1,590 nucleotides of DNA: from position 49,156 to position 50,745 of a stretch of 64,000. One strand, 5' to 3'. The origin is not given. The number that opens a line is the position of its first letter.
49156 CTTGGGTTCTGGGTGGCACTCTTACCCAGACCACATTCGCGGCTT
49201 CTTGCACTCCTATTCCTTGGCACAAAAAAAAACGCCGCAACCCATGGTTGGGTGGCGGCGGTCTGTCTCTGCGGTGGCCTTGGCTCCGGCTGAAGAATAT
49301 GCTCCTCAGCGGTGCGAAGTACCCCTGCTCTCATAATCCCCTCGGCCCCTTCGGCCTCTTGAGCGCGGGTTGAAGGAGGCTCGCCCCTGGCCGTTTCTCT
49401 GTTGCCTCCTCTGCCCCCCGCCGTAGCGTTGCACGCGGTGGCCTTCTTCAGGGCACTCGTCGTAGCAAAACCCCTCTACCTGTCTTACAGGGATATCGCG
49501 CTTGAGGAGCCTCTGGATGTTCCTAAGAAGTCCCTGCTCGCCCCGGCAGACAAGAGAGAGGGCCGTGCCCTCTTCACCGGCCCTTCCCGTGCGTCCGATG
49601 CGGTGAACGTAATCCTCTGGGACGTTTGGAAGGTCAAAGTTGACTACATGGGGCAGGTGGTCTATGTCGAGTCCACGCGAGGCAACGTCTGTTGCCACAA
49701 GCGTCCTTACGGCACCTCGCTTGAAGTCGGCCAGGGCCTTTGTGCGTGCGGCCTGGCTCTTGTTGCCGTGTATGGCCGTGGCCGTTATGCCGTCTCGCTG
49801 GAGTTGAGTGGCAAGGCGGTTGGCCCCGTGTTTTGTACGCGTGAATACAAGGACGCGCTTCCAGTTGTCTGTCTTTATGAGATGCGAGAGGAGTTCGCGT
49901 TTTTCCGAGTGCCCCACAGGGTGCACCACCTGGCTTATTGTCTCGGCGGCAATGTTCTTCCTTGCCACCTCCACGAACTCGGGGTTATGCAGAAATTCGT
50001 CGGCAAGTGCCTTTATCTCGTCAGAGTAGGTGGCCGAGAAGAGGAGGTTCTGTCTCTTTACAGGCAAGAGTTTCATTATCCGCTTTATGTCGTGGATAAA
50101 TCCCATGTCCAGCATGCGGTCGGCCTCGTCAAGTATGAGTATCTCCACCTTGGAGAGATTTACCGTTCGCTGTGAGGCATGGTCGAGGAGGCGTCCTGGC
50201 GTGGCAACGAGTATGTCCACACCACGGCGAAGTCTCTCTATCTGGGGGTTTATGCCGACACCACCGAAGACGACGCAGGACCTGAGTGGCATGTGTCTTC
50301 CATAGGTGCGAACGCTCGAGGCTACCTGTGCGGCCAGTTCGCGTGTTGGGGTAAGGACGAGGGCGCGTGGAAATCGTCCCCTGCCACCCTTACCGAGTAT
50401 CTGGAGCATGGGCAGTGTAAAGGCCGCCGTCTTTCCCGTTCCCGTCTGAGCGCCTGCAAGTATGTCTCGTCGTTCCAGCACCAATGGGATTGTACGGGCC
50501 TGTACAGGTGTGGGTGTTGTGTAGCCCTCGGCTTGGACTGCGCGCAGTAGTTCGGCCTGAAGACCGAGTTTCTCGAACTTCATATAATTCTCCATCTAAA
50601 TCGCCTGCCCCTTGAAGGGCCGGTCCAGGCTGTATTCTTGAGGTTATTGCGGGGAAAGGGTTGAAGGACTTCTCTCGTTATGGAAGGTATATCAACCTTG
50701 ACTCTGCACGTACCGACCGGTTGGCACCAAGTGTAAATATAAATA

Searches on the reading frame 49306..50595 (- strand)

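Call 46: search_protein_families(library=pfam, proteins=[window:49306-50595:-], max_evalue=0.00001)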
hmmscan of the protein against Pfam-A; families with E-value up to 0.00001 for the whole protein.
window:49306-50595:- (429 aa): 3 families
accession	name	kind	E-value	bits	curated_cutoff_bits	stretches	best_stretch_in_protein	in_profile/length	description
PF00270.35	DEAD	-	1e-48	165.7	26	1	29-196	1-166/167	DEAD/DEAH box helicase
PF00271.37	Helicase_C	-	4e-31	108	23.5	1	231-340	1-110/110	Helicase conserved C-terminal domain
PF04851.21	ResIII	-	7.9e-07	29.6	22.5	1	41-190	22-162/164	Type III restriction enzyme, res subunit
